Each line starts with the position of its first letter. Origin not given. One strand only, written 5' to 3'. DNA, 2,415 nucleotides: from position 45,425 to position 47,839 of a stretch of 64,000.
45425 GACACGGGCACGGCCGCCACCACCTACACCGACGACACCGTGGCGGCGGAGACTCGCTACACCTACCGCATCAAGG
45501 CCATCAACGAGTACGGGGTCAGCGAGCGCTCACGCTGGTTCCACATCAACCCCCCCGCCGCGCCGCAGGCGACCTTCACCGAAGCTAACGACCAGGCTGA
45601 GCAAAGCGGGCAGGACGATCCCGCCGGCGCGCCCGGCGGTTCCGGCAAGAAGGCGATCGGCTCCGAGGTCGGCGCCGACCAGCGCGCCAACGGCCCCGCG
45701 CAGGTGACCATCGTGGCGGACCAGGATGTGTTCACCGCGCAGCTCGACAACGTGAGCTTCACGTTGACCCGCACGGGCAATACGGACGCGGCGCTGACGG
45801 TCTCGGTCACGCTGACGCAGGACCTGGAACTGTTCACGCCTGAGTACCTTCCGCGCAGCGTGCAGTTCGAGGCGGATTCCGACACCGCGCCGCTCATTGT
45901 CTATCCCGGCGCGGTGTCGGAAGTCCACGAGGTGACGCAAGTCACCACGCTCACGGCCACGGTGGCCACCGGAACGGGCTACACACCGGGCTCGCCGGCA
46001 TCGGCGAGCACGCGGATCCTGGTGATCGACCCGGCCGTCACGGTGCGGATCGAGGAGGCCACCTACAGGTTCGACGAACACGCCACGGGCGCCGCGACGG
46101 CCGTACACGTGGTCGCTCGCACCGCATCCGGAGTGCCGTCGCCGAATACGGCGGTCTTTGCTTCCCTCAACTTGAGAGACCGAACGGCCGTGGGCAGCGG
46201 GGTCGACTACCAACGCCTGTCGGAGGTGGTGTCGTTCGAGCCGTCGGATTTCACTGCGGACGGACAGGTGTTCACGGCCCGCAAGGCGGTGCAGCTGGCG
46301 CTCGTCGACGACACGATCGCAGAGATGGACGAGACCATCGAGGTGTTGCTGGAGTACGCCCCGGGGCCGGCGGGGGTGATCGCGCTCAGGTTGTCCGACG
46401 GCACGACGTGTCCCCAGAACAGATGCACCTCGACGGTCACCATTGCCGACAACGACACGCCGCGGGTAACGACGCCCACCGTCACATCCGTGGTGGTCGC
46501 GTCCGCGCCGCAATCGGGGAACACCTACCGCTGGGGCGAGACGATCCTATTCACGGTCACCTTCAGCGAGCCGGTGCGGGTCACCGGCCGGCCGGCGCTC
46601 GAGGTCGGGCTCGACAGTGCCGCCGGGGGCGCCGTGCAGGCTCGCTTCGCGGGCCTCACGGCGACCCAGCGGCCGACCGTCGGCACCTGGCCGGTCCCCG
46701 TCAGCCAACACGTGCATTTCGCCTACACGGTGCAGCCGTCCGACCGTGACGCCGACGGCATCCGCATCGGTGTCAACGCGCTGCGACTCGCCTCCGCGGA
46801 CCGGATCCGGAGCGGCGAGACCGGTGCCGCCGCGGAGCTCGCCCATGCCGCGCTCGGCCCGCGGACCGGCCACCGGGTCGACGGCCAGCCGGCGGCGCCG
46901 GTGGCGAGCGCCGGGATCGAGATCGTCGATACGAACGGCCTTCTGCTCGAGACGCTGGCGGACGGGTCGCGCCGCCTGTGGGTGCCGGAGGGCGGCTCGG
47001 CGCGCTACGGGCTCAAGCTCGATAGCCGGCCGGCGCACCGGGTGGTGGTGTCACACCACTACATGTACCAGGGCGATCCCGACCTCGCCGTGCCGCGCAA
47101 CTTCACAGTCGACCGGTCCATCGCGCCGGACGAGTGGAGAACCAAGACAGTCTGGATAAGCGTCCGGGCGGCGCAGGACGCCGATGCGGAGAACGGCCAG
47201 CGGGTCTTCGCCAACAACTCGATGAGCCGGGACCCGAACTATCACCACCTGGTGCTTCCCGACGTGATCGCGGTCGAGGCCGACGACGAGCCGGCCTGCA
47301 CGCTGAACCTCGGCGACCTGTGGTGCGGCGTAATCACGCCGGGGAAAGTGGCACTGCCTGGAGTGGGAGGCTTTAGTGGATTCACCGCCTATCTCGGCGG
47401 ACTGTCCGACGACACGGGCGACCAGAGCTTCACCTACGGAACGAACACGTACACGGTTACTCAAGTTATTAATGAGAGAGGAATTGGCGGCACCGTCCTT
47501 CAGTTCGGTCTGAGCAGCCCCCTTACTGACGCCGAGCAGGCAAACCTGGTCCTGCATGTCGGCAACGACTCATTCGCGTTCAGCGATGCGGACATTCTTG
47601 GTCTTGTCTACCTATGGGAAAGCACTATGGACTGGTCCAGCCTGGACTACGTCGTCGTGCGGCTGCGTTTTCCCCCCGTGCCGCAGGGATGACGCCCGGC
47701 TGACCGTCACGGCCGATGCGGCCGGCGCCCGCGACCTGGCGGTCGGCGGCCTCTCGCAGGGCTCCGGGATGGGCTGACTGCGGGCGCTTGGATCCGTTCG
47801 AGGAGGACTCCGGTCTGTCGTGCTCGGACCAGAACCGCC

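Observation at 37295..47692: Two neighbouring giant secreted proteins built from shared FN3 modules plus distinct repeat families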

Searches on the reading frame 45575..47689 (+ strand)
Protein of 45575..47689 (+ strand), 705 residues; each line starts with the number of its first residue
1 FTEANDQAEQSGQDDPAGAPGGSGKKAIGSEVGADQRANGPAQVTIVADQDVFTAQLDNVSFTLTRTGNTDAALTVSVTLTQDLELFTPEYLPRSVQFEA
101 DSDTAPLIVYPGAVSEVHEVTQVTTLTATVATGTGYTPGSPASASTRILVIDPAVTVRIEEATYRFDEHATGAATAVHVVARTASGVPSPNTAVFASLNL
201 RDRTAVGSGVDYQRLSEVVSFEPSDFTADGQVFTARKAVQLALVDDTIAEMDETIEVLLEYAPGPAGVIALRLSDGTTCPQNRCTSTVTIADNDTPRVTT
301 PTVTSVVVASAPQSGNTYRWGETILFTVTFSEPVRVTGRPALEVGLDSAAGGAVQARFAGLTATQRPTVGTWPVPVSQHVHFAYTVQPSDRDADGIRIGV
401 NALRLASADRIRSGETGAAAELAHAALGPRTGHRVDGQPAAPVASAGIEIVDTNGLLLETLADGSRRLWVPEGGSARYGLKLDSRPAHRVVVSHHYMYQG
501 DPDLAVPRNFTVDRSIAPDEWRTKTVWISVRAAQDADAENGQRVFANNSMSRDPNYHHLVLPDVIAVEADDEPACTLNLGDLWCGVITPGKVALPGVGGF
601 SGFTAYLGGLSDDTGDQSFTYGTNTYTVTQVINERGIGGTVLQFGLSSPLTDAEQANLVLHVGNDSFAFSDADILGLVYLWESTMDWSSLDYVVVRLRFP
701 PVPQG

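Call 22: find_homologous_proteins(query=window:45575-47689:+, max_evalue=0.001)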
Query window:45575-47689:+ (705 aa): 78 proteins with E <= 0.001 among 8000 candidates.
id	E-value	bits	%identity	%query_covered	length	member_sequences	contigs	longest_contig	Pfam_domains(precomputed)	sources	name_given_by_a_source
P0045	0.0e+0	1693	92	94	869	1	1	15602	PF03160.21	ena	-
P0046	0.0e+0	1532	98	100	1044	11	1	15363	PF03160.21,PF25833.1,PF00041.28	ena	-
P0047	0.0e+0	1346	87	100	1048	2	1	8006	PF01108.24,PF25059.2,PF03160.21,PF24489.2,PF25833.1,PF00041.28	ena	-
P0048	8.0e-184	631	66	56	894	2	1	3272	PF25059.2,PF00028.24,PF00041.28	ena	-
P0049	1.5e-159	551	66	55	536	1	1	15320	-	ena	-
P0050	6.3e-142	492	67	49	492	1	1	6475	-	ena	-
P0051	4.6e-132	460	59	56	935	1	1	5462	PF00041.28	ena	-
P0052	1.2e-119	419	49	37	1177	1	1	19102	-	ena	-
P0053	2.3e-119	418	67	43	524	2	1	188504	PF25059.2,PF00028.24,PF00041.28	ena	-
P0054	1.4e-115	405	58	46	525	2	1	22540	-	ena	-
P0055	2.2e-115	405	59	48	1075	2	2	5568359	PF04151.22,PF03160.21,PF00041.28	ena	-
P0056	3.4e-115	404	61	47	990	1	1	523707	PF03160.21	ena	-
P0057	6.6e-115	403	60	46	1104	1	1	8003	PF03160.21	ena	-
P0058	1.5e-114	402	70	37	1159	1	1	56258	PF25059.2,PF03160.21,PF00028.24,PF00041.28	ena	-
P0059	2.3e-112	395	58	46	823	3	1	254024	PF04151.22,PF00041.28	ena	-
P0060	8.5e-112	393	59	46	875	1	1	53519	PF03160.21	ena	-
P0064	2.1e-94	335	46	64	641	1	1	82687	PF03160.21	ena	-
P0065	4.3e-86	308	56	45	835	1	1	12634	PF25059.2,PF03160.21,PF18962.8,PF00028.24,PF00041.28,PF16656.12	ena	-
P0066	3.3e-73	265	60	22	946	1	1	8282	PF03160.21,PF00028.24,PF00041.28,PF16656.12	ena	-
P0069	3.5e-55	206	52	27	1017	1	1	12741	PF12733.14,PF03160.21,PF13860.13,PF00041.28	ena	-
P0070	1.3e-53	201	45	28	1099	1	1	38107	PF03160.21,PF25788.3,PF00041.28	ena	-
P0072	1.0e-50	191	63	22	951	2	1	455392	PF03160.21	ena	-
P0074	9.0e-49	185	62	22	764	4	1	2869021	PF03160.21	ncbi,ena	-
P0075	1.4e-48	184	61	22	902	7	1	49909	PF03160.21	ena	-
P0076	4.4e-48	182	53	29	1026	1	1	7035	PF03160.21,PF00028.24,PF00041.28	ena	-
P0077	5.7e-48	182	63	22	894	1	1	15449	PF25059.2,PF03160.21,PF00041.28,PF16656.12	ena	-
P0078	5.6e-47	179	61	21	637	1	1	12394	PF03160.21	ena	-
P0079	1.0e-46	178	61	22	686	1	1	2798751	PF23598.2,PF03160.21,PF00560.40,PF12799.14,PF13855.13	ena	-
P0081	1.3e-46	177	62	22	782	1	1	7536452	PF03160.21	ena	-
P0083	3.2e-46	176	58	22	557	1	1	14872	PF03160.21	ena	-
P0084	6.1e-46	175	62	22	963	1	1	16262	PF03160.21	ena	-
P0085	2.0e-45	174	60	23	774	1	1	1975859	PF03160.21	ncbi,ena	-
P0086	8.4e-45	172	53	26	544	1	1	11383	PF03160.21,PF12799.14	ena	-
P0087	6.5e-44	169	58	22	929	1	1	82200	PF03160.21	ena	-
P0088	7.1e-44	168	50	29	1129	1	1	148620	PF03160.21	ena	-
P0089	8.6e-44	168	57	22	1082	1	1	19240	PF03160.21,PF00028.24,PF00041.28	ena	-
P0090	2.4e-43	167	50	30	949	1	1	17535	PF03160.21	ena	-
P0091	3.2e-43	166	56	20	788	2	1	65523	PF03160.21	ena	-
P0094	3.4e-41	160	60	21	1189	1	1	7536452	PF03160.21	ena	-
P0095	3.5e-40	156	42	41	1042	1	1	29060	PF03160.21,PF13860.13,PF00041.28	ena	-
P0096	5.5e-40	156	42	41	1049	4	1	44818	PF03160.21,PF13860.13,PF00041.28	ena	-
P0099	2.5e-39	153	42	41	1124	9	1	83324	PF03160.21,PF00353.26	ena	-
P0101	4.9e-38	149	53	22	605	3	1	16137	PF03160.21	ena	-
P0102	9.0e-38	148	38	42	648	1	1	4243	PF03160.21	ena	-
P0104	7.2e-36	142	45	29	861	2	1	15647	PF03160.21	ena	-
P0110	6.3e-34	136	49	23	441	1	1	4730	PF03160.21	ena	-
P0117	6.0e-16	76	53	10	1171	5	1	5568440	PF03160.21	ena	-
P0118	6.4e-16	76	37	20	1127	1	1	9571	PF13205.13,PF03160.21,PF23212.3,PF13753.13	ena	-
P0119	1.4e-13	68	39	18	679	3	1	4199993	PF03160.21,PF13860.13,PF00041.28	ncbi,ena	-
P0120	8.1e-11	59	51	7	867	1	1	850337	PF03160.21,PF11356.15,PF13753.13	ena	-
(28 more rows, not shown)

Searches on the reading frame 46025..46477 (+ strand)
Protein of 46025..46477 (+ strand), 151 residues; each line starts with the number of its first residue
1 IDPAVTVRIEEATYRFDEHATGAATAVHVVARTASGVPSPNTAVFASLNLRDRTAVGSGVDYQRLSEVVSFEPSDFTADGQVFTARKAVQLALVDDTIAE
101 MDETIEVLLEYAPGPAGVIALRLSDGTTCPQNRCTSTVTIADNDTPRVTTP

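Call 24: search_protein_families(library=pfam, proteins=[window:46025-46477:+], max_evalue=1)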
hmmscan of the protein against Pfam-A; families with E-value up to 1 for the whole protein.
window:46025-46477:+ (151 aa): 2 families
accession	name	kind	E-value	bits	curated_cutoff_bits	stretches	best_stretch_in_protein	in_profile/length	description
PF03160.20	Calx-beta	-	4.6e-06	27.1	27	1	3-111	4-96/119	Calx-beta domain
PF01343.23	Peptidase_S49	-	0.039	14.3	24.9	1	75-107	115-146/154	Peptidase family S49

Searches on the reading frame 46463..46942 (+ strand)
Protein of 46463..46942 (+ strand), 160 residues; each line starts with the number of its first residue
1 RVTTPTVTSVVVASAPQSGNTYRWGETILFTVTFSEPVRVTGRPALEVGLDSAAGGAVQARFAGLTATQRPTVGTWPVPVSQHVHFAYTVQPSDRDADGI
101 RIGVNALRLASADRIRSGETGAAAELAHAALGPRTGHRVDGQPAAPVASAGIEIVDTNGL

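Call 24: search_protein_families(library=pfam, proteins=[window:46463-46942:+], max_evalue=1)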
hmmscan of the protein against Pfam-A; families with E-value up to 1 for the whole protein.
window:46463-46942:+ (160 aa): 0 families

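Call 60: search_solved_structures(query=A5, max_evalue=10)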
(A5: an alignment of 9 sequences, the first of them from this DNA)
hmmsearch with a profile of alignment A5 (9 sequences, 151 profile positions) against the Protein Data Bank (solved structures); distinct sequences matched with E-value up to 10: 0.

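Call 61: search_protein_families(library=pfam, alignment_id=A5, max_evalue=1)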
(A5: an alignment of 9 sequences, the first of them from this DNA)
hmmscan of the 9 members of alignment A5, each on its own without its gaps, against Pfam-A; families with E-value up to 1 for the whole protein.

A. member 1, seq(158 aa): 0 families

B. families by the number of members that match (of 9 scanned): 0 families
